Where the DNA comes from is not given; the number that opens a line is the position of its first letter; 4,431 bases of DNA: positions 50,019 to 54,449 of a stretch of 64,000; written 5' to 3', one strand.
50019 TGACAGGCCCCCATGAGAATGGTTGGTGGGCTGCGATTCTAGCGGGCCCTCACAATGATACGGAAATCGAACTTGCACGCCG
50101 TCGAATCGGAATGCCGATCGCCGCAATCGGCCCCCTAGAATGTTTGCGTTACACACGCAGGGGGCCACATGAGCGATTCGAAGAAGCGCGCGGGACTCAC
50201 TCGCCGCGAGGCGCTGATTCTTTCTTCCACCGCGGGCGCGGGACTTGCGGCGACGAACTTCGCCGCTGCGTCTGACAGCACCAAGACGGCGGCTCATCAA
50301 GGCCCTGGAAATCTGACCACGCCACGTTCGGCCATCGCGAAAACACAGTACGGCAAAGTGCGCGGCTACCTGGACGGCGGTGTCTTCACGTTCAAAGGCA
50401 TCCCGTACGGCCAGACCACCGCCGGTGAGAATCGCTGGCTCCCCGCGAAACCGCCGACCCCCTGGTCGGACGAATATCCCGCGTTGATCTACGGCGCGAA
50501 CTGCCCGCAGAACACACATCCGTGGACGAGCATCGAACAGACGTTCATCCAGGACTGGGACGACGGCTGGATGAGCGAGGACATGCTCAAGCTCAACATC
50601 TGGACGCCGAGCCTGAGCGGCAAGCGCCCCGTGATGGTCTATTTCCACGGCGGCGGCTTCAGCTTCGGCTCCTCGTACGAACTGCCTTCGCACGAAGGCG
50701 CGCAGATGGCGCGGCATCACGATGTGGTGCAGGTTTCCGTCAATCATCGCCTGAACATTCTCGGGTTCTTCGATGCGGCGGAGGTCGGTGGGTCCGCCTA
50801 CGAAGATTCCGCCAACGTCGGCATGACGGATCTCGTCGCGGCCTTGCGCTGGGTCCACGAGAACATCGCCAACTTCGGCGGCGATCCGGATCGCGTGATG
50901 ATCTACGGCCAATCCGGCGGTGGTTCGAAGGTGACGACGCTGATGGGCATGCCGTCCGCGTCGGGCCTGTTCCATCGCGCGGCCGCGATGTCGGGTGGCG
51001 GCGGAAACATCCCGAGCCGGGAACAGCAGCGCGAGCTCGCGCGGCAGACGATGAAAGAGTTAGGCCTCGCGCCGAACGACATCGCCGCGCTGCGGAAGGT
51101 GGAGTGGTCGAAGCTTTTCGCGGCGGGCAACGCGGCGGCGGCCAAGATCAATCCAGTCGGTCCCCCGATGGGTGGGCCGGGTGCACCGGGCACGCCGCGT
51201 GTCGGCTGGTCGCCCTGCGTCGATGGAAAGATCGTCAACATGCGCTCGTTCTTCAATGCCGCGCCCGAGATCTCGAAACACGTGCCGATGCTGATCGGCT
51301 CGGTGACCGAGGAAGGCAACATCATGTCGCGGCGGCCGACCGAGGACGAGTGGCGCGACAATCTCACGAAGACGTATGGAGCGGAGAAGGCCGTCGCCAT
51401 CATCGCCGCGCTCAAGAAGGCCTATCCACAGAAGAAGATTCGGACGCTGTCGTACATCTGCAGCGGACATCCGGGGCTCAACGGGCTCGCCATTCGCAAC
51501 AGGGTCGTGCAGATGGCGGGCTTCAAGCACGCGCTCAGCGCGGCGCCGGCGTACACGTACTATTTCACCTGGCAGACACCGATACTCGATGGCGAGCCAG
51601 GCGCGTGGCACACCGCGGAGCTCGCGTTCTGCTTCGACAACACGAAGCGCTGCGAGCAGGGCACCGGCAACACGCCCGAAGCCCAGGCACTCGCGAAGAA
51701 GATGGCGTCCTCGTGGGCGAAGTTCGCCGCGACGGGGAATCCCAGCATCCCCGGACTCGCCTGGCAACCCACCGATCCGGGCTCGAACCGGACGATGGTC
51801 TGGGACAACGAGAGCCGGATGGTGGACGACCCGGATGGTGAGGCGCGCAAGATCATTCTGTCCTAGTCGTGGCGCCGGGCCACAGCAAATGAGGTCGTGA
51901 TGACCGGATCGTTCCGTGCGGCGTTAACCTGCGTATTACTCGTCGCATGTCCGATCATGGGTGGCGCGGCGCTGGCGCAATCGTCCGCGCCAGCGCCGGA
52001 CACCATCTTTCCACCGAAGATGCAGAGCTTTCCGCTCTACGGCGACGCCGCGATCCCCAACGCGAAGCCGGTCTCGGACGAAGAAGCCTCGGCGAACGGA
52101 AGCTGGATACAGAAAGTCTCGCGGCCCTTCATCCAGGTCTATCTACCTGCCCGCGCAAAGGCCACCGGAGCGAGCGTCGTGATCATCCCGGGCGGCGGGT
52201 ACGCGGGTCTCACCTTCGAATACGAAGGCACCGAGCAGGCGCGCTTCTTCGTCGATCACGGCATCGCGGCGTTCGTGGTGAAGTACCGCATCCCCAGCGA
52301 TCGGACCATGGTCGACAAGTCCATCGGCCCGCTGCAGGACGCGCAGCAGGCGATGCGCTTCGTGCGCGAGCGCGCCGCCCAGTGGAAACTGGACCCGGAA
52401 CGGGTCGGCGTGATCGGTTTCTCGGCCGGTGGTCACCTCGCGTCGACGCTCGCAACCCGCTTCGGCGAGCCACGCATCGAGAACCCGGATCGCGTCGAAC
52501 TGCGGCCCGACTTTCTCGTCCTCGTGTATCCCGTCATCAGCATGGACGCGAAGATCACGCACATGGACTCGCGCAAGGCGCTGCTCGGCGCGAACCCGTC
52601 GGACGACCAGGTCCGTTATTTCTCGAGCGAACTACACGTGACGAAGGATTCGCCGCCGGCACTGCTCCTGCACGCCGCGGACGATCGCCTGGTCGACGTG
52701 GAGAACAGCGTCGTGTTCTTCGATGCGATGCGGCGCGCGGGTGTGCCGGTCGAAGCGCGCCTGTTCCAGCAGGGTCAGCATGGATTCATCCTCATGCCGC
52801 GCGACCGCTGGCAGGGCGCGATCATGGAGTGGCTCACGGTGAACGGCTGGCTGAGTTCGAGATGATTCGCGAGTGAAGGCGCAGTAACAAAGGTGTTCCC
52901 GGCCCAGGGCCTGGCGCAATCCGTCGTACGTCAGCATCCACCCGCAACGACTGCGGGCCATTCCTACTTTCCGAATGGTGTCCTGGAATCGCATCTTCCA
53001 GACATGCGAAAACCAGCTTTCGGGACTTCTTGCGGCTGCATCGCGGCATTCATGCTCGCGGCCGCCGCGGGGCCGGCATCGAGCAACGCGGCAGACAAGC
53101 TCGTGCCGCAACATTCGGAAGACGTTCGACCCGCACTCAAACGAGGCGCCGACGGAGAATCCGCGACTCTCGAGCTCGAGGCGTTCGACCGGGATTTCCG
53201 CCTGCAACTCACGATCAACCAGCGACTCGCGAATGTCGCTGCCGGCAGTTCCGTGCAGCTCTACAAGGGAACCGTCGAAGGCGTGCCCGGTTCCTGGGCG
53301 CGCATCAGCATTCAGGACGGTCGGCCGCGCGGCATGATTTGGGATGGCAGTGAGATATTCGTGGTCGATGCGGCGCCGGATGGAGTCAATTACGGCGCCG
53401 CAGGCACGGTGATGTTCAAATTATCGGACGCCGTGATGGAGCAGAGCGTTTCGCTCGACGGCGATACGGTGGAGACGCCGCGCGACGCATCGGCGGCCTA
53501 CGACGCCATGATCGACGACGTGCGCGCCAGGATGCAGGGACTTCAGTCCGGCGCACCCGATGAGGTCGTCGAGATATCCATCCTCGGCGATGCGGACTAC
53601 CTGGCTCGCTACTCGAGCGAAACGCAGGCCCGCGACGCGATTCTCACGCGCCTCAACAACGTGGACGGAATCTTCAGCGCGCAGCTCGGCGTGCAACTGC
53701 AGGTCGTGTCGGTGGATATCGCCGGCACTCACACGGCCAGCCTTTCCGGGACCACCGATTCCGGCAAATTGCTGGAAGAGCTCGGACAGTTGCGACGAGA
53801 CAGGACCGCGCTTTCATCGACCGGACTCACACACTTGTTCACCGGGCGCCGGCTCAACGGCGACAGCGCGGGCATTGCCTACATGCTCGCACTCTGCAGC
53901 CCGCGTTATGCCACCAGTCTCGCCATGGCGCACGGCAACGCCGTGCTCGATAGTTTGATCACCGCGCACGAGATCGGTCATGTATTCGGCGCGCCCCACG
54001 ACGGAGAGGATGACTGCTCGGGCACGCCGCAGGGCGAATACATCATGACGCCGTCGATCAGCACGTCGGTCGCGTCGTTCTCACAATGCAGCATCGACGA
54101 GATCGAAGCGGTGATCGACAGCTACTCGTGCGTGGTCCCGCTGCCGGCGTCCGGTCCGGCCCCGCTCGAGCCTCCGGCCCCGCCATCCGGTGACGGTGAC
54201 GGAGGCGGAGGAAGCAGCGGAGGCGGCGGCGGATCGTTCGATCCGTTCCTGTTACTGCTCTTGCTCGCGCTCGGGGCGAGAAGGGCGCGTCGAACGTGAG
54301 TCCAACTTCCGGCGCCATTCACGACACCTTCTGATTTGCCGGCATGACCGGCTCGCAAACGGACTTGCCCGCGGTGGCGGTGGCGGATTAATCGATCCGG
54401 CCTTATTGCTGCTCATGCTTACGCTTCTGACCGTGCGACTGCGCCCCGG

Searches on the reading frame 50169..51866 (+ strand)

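Call 97: search_protein_families(library=pfam, proteins=[window:50169-51866:+], max_evalue=0.00001)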
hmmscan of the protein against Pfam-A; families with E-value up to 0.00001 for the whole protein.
window:50169-51866:+ (565 aa): 3 families
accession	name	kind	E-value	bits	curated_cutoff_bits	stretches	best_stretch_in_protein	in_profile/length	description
PF00135.34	COesterase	-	1.4e-82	278.7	27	1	55-550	3-501/515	Carboxylesterase family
PF07859.19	Abhydrolase_3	-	5.9e-10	39.7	25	1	156-258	1-88/210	alpha/beta hydrolase fold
PF20434.5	BD-FAE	-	8.9e-09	35.6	26.8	1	143-263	2-110/215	BD-FAE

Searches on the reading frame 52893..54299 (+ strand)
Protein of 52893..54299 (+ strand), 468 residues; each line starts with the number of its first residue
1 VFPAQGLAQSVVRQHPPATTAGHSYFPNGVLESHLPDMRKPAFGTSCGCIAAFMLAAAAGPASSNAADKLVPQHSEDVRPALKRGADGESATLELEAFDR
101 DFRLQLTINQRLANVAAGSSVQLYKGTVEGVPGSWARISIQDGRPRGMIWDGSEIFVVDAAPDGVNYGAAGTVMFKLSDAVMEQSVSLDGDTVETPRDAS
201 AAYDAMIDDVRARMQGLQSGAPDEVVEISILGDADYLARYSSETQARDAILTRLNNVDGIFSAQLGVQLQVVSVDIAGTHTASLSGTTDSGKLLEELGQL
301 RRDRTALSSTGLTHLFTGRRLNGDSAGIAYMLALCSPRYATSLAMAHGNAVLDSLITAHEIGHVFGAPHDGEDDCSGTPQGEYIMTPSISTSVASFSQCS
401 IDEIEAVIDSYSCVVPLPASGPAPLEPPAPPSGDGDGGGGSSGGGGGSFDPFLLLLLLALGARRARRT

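Call 97: search_protein_families(library=pfam, proteins=[window:52893-54299:+], max_evalue=0.00001)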
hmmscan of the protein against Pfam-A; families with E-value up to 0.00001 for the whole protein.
window:52893-54299:+ (468 aa): 5 families
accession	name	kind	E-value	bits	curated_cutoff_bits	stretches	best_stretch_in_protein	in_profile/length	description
PF13688.12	Reprolysin_5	-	1.4e-20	74.8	27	1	225-397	4-196/196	Metallo-peptidase family M12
PF01421.25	Reprolysin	-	9.9e-19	68.6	20.8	1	226-411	3-191/200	Reprolysin (M12B) family zinc metalloprotease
PF13583.11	Reprolysin_4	-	6.6e-18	65.5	22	1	225-406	4-193/203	Metallo-peptidase family M12B Reprolysin-like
PF13582.12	Reprolysin_3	-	2.2e-15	57.7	22.4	1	250-370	4-123/123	Metallo-peptidase family M12B Reprolysin-like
PF13574.12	Reprolysin_2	-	2e-14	54.3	27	1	245-408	3-193/195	Metallo-peptidase family M12B Reprolysin-like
